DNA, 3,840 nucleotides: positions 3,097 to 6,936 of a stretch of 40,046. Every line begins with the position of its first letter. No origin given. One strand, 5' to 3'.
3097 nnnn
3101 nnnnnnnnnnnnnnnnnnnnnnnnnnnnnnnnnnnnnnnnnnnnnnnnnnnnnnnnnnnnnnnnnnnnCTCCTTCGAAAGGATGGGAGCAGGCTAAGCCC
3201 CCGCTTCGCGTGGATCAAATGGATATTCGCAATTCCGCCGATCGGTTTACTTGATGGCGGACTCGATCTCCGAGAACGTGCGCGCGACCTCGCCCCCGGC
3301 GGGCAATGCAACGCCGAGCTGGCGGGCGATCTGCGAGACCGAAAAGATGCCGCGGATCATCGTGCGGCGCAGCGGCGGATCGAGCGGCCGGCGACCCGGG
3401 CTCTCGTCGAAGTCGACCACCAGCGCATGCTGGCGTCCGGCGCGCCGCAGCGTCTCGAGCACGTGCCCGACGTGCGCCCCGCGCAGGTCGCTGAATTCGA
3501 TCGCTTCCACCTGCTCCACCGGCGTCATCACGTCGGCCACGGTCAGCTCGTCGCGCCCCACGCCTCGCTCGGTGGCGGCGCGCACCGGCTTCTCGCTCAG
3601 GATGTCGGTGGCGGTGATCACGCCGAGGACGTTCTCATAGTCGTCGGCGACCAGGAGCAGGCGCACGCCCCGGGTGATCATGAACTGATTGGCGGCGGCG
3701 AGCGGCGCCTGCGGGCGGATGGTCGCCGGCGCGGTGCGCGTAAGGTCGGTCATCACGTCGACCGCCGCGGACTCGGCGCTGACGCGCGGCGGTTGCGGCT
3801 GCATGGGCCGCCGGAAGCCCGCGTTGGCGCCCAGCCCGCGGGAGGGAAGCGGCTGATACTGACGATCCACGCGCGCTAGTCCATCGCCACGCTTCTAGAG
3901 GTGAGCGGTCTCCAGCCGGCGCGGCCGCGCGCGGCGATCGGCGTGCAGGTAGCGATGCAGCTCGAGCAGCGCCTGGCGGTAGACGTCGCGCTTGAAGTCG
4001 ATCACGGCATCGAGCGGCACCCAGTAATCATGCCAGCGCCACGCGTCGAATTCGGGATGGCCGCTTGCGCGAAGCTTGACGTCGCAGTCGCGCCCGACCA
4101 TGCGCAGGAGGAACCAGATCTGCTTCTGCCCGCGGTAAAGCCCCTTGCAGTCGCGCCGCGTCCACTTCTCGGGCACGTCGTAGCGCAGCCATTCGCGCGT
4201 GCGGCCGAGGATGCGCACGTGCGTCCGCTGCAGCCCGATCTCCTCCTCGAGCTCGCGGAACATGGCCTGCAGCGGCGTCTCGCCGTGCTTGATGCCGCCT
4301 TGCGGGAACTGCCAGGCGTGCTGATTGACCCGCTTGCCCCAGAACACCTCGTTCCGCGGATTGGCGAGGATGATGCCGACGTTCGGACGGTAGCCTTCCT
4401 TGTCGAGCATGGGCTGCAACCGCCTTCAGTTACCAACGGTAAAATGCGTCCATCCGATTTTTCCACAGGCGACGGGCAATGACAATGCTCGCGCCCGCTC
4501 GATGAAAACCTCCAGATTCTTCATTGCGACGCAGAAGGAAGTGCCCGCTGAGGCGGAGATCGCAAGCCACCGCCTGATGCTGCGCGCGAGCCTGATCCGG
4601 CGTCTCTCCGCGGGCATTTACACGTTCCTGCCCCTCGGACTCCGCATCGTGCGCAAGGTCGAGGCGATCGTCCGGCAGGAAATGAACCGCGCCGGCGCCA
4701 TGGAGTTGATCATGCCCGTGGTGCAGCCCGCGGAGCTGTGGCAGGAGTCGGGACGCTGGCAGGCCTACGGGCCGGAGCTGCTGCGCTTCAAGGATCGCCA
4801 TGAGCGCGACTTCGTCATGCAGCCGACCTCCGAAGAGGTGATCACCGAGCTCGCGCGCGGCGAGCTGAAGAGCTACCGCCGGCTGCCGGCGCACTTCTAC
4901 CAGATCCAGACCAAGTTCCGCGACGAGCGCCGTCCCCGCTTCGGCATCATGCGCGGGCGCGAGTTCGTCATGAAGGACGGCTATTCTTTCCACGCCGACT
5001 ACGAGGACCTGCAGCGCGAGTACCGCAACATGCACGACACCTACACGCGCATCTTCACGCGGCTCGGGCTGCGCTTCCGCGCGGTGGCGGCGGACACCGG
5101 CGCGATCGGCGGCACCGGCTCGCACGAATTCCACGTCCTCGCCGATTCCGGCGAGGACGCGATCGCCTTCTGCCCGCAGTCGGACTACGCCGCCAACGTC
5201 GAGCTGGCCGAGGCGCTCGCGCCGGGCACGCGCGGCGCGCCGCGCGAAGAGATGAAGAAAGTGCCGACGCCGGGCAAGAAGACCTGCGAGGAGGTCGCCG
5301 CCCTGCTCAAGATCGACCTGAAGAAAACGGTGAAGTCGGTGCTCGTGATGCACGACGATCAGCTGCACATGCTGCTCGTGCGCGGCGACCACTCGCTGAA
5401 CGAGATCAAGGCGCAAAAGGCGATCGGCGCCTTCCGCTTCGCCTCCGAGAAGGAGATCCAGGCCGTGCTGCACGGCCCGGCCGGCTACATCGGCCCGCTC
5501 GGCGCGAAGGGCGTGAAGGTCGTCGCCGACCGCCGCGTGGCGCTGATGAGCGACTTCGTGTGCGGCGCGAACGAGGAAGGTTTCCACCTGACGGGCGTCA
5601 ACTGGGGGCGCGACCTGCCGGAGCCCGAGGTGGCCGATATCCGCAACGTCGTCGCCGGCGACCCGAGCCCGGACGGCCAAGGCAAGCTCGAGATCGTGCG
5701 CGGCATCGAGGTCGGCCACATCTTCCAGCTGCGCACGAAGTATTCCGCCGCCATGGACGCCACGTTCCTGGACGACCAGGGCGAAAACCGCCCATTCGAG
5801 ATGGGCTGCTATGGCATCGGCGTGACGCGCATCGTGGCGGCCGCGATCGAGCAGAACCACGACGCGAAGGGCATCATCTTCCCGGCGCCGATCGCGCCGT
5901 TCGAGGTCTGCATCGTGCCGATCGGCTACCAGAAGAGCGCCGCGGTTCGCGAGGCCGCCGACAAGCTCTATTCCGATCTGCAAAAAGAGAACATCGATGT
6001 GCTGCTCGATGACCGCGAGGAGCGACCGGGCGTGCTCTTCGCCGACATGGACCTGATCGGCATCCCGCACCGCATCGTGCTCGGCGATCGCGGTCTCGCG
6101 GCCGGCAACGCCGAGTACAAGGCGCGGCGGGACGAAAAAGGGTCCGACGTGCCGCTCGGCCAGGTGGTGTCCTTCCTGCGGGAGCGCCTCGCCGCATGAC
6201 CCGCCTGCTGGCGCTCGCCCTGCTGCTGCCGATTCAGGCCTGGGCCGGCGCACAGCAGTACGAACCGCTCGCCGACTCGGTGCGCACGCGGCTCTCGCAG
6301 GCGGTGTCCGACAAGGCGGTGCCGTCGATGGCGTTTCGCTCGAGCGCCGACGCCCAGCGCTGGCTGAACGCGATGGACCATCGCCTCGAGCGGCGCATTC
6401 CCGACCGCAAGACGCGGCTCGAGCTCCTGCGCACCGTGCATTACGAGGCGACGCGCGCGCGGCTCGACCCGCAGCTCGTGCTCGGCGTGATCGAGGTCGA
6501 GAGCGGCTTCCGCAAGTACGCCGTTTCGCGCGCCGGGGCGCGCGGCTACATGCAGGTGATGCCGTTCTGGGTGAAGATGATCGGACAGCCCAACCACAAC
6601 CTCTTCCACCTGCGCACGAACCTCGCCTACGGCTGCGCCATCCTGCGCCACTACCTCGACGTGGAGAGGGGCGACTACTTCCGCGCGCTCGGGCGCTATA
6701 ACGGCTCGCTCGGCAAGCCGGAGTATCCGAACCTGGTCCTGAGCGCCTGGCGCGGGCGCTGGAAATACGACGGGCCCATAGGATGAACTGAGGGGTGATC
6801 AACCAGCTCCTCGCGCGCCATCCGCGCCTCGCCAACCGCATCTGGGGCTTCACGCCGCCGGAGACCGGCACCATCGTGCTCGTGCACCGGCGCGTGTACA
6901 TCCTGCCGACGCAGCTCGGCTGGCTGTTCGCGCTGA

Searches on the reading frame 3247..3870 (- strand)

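Call 59: search_protein_families(library=pfam, proteins=[window:3247-3870:-], max_evalue=0.00001)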
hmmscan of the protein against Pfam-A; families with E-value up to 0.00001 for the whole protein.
window:3247-3870:- (207 aa): 1 family
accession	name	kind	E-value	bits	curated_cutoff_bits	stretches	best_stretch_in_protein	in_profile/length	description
PF00571.33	CBS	-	6.5e-10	39.6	24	1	42-93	3-54/57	CBS domain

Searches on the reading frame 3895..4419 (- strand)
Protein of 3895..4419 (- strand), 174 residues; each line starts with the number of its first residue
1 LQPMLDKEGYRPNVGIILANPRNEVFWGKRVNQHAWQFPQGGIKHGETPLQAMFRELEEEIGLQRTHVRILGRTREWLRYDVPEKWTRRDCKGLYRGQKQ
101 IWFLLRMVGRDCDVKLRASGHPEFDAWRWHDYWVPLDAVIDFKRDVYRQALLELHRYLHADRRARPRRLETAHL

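Call 59: search_protein_families(library=pfam, proteins=[window:3895-4419:-], max_evalue=0.00001)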
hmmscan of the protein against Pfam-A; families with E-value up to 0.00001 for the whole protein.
window:3895-4419:- (174 aa): 1 family
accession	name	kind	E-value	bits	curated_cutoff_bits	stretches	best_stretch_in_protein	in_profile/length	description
PF00293.34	NUDIX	-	3e-21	76.2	21.1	1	10-139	2-118/134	NUDIX domain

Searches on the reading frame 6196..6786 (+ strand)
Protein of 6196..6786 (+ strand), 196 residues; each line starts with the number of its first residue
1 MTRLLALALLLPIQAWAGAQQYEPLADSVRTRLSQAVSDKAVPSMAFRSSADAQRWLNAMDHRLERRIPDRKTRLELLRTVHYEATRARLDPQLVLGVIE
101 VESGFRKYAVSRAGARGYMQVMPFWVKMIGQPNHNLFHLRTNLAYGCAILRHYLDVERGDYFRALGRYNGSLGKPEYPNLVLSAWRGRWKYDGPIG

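Call 59: search_protein_families(library=pfam, proteins=[window:6196-6786:+], max_evalue=0.00001)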
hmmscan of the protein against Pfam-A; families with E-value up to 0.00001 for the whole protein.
window:6196-6786:+ (196 aa): 1 family
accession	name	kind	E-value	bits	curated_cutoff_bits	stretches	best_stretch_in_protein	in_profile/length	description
PF01464.25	SLT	-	1.4e-15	57.3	21.3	1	83-173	5-99/117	Transglycosylase SLT domain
